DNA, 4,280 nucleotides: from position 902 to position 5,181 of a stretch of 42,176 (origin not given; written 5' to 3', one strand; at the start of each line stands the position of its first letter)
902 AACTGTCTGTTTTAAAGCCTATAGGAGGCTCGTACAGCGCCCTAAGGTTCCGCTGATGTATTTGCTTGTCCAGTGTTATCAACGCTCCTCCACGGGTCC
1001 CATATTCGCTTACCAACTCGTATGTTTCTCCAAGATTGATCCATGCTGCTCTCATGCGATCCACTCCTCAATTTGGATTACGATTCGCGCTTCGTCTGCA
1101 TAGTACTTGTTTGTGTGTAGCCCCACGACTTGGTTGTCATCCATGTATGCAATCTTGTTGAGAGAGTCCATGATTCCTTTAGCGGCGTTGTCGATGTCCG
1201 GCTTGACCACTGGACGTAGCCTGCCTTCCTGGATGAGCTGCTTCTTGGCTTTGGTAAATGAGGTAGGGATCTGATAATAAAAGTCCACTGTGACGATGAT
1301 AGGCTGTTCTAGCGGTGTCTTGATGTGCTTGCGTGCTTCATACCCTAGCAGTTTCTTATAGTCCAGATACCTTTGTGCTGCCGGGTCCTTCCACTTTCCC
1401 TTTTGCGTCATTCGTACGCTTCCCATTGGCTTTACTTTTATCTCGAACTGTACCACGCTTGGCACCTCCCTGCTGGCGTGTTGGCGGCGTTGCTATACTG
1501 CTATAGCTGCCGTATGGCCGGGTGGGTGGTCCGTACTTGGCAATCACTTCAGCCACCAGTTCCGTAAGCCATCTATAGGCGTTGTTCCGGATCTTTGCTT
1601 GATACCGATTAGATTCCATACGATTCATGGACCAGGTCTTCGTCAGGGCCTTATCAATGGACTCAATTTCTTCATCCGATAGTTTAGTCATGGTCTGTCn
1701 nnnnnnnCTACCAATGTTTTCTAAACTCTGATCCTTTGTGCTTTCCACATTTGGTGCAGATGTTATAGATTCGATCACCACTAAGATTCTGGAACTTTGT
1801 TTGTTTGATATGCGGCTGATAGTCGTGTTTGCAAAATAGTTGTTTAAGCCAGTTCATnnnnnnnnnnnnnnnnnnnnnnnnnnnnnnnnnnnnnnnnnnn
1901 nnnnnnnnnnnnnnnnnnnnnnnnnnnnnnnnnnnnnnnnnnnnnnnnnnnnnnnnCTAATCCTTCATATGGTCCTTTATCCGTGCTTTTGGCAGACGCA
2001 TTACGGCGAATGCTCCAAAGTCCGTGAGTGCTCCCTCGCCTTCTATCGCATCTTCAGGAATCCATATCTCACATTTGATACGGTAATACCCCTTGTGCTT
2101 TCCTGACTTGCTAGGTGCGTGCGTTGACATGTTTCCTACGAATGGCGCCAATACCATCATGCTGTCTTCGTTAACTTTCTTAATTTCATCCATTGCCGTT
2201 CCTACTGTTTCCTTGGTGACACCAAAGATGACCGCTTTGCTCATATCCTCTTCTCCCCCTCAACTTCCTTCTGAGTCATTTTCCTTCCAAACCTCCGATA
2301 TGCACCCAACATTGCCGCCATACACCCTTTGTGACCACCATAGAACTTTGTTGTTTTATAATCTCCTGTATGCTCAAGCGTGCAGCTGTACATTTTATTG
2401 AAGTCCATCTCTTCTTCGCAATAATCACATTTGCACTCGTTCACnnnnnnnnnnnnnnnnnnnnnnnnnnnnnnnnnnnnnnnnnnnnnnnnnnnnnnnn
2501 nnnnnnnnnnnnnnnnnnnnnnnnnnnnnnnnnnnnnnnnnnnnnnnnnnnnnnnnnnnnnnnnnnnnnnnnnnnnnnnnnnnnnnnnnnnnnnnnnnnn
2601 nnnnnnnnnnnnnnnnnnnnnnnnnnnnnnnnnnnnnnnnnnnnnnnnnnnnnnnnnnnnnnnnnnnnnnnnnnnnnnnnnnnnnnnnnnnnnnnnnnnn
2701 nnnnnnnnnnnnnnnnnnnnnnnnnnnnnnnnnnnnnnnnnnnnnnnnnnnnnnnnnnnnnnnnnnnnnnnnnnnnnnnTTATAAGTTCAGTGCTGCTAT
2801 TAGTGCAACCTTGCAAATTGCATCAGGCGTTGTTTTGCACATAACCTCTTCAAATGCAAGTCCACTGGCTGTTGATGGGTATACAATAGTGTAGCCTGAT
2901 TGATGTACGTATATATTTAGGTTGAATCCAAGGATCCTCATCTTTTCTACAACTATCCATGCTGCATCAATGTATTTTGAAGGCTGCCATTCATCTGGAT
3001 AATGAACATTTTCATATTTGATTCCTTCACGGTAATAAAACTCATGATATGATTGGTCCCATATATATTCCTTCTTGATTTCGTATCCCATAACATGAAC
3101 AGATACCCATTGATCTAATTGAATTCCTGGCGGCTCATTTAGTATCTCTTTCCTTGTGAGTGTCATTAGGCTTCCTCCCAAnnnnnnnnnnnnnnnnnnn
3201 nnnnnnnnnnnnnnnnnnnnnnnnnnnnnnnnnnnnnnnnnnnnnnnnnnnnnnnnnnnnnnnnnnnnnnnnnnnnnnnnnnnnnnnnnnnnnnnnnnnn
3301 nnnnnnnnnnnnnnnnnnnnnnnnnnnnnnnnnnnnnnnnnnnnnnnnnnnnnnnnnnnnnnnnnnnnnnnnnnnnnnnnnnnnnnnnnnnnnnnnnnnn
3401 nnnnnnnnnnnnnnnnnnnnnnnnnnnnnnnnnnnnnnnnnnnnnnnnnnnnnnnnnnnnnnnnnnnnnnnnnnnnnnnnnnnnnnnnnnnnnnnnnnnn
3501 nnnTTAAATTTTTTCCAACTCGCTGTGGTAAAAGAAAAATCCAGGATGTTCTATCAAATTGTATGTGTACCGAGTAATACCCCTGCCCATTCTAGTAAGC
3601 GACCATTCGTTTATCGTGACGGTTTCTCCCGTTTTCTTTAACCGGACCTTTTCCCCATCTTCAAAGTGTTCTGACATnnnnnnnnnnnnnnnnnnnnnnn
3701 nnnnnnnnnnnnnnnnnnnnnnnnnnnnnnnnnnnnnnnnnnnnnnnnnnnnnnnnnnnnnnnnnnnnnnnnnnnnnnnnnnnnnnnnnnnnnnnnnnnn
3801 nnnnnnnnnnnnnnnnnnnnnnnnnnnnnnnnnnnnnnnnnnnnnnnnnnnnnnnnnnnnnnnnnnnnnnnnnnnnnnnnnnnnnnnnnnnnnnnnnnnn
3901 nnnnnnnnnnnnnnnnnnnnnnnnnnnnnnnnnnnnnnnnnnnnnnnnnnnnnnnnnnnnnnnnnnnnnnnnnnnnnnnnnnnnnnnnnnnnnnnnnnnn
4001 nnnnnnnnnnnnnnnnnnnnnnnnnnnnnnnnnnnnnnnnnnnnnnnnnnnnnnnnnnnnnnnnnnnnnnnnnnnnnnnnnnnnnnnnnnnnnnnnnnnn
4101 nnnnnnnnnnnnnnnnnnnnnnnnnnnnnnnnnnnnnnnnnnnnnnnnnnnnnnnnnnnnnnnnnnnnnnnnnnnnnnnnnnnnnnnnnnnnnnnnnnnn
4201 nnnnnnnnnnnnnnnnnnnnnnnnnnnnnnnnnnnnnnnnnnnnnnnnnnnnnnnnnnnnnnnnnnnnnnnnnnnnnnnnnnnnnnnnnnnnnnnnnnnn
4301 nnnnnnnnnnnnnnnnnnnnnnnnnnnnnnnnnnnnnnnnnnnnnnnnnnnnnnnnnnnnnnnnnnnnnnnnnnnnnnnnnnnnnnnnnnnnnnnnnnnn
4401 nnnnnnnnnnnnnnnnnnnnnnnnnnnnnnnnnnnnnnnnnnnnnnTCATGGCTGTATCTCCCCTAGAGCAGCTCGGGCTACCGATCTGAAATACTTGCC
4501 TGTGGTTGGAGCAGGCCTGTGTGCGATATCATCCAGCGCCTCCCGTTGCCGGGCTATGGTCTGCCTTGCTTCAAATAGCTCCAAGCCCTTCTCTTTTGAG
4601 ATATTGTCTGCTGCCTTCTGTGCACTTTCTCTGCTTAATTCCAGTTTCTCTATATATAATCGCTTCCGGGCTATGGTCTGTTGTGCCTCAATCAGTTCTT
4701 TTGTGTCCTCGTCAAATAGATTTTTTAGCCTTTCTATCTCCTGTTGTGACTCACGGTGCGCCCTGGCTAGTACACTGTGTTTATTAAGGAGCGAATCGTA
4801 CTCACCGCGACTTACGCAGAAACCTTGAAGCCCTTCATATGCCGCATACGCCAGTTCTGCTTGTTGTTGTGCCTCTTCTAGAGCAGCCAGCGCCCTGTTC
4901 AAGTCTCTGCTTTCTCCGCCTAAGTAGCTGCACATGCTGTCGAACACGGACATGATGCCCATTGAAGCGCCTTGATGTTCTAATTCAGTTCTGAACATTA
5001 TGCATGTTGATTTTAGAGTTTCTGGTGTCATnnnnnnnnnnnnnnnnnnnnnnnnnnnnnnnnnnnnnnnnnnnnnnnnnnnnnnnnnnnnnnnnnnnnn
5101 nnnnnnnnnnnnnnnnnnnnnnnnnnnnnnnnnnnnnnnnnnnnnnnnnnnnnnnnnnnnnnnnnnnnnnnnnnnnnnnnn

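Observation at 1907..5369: Co-oriented family of ~50-nt conserved elements at gene 3' ends; no class I can name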

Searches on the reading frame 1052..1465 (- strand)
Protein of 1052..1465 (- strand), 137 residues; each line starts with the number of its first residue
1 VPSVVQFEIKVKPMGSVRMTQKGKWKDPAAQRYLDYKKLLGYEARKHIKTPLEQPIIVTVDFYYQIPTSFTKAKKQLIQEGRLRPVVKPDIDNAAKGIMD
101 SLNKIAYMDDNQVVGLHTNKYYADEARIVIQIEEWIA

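Call 52: search_protein_families(library=pfam, proteins=[window:1052-1465:-], max_evalue=0.001)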
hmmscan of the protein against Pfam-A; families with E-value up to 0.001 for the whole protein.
window:1052-1465:- (137 aa): 1 family
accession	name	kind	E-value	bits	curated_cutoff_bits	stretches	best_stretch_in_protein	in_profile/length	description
PF05866.16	RusA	-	1.3e-28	100.5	22.8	1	18-133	11-124/124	Endodeoxyribonuclease RusA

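Call 53: search_protein_families(library=phrogs, proteins=[window:1052-1465:-], max_evalue=0.001)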
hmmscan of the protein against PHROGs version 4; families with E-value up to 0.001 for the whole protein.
window:1052-1465:- (137 aa): 5 families
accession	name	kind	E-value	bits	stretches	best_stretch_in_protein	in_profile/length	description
phrog_140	-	DNA, RNA and nucleotide metabolism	8.6e-37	127.9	1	2-135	36-168/219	RusA-like Holliday junction resolvase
phrog_11573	-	unknown function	2.7e-08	35.1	0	89-125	62-98/110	-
phrog_34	-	DNA, RNA and nucleotide metabolism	1.1e-06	29.5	1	35-134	109-193/259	RusA-like Holliday junction resolvase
phrog_3055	-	DNA, RNA and nucleotide metabolism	2.6e-05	24.7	1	86-124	159-197/233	RusA-like Holliday junction resolvase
phrog_6537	-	DNA, RNA and nucleotide metabolism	5.7e-05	24.7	1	6-122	7-106/126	RusA-like Holliday junction resolvase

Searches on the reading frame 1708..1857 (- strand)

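Call 58: search_protein_families(library=pfam, proteins=[window:1708-1857:-], max_evalue=0.01)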
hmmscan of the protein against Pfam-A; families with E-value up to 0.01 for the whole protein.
window:1708-1857:- (49 aa): 1 family
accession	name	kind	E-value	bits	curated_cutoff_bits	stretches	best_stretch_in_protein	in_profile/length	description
PF11792.14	Baculo_LEF5_C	-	0.0017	18.4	24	1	4-39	10-39/42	Baculoviridae late expression factor 5 C-terminal domain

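Call 59: search_protein_families(library=phrogs, proteins=[window:1708-1857:-], max_evalue=0.01)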
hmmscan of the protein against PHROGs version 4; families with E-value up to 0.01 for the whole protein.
window:1708-1857:- (49 aa): 5 families
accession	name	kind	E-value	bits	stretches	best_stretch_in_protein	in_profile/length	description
phrog_4188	-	unknown function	2.8e-10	40.8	1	3-41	12-46/50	-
phrog_3036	-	unknown function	6.2e-05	23.9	1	1-42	4-50/67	-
phrog_7696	-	unknown function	0.00031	21.5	1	4-47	24-61/78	-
phrog_24253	-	other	0.0013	19.9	1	2-41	26-65/85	zinc-finger domain protein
phrog_38657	-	unknown function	0.0098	16.9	1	3-39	20-56/71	-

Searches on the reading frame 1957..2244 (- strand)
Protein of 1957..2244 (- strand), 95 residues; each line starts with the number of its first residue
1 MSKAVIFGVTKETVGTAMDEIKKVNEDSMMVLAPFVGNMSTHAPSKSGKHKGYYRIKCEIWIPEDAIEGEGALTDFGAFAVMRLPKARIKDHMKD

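Call 25: search_protein_families(library=phrogs, proteins=[window:1957-2244:-], max_evalue=0.001)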
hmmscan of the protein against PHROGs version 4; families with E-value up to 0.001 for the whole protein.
window:1957-2244:- (95 aa): 0 families

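Call 26: search_protein_families(library=pfam, proteins=[window:1957-2244:-], max_evalue=0.01)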
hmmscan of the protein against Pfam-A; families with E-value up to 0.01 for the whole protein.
window:1957-2244:- (95 aa): 0 families

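Call 65: find_encoding_contigs(protein=window:1957-2244:-, flank=4000, max_places=8)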
Protein window:1957-2244:- (95 aa): 7 contigs read that carry it; 3 places shown.
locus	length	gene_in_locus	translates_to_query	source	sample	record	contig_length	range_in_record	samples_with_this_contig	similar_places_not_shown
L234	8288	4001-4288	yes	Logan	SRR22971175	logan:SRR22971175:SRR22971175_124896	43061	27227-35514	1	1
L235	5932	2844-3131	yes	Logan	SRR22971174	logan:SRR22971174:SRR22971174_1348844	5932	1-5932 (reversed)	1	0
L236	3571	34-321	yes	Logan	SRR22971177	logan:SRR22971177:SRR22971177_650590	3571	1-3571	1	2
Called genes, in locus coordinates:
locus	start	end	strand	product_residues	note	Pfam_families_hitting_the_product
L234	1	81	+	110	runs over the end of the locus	-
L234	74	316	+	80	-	-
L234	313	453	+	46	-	-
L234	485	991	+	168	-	-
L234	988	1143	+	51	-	-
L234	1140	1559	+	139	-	-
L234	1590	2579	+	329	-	PF00145:DNA_methylase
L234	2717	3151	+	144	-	-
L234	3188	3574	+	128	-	-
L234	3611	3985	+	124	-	PF09643:YopX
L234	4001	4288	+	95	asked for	-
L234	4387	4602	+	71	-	-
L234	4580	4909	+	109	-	-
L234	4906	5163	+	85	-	-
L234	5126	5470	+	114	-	PF06356:DUF1064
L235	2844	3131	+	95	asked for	-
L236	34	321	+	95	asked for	-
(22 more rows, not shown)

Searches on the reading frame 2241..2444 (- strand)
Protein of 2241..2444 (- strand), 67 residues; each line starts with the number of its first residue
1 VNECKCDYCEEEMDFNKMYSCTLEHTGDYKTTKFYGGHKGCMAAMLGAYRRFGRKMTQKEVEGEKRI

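Call 58: search_protein_families(library=pfam, proteins=[window:2241-2444:-], max_evalue=0.01)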
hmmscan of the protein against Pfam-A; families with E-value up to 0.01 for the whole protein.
window:2241-2444:- (67 aa): 0 families

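Call 59: search_protein_families(library=phrogs, proteins=[window:2241-2444:-], max_evalue=0.01)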
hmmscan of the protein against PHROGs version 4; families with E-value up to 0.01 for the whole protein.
window:2241-2444:- (67 aa): 0 families

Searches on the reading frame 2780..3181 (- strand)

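Call 25: search_protein_families(library=phrogs, proteins=[window:2780-3181:-], max_evalue=0.001)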
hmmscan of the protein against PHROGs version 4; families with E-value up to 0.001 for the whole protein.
window:2780-3181:- (133 aa): 1 family
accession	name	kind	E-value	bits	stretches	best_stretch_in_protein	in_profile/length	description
phrog_8017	-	unknown function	1.3e-12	48.7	1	21-129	5-104/111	-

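Call 26: search_protein_families(library=pfam, proteins=[window:2780-3181:-], max_evalue=0.01)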
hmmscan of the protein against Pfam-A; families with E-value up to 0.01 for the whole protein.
window:2780-3181:- (133 aa): 1 family
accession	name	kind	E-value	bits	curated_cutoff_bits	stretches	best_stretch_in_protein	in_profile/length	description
PF18066.6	Phage_ABA_S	-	1.5e-12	48.5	27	1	24-127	1-89/89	Phage ABA sandwich domain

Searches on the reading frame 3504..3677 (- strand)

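Call 58: search_protein_families(library=pfam, proteins=[window:3504-3677:-], max_evalue=0.01)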
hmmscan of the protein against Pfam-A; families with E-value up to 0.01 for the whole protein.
window:3504-3677:- (57 aa): 0 families

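Call 59: search_protein_families(library=phrogs, proteins=[window:3504-3677:-], max_evalue=0.01)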
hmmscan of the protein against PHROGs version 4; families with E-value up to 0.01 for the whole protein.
window:3504-3677:- (57 aa): 2 families
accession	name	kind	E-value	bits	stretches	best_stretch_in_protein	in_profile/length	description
phrog_31034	-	unknown function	3.3e-14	53.6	1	4-57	23-78/79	-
phrog_3261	-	unknown function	0.0094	17.4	1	1-26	9-34/108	-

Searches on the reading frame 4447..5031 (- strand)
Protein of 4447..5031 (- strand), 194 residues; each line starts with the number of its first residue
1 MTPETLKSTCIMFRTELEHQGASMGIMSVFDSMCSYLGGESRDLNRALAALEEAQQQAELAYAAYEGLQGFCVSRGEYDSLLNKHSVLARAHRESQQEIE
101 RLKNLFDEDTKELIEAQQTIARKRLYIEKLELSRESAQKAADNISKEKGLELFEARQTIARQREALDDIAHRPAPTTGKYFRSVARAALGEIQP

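Call 25: search_protein_families(library=phrogs, proteins=[window:4447-5031:-], max_evalue=0.001)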
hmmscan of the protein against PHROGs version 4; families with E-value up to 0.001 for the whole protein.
window:4447-5031:- (194 aa): 0 families

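Call 26: search_protein_families(library=pfam, proteins=[window:4447-5031:-], max_evalue=0.01)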
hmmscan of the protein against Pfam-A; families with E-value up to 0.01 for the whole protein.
window:4447-5031:- (194 aa): 1 family
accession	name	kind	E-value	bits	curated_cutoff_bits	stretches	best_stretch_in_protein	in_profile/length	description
PF01323.26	DSBA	-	0.0078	16.5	25.6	0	10-70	57-114/191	DSBA-like thioredoxin domain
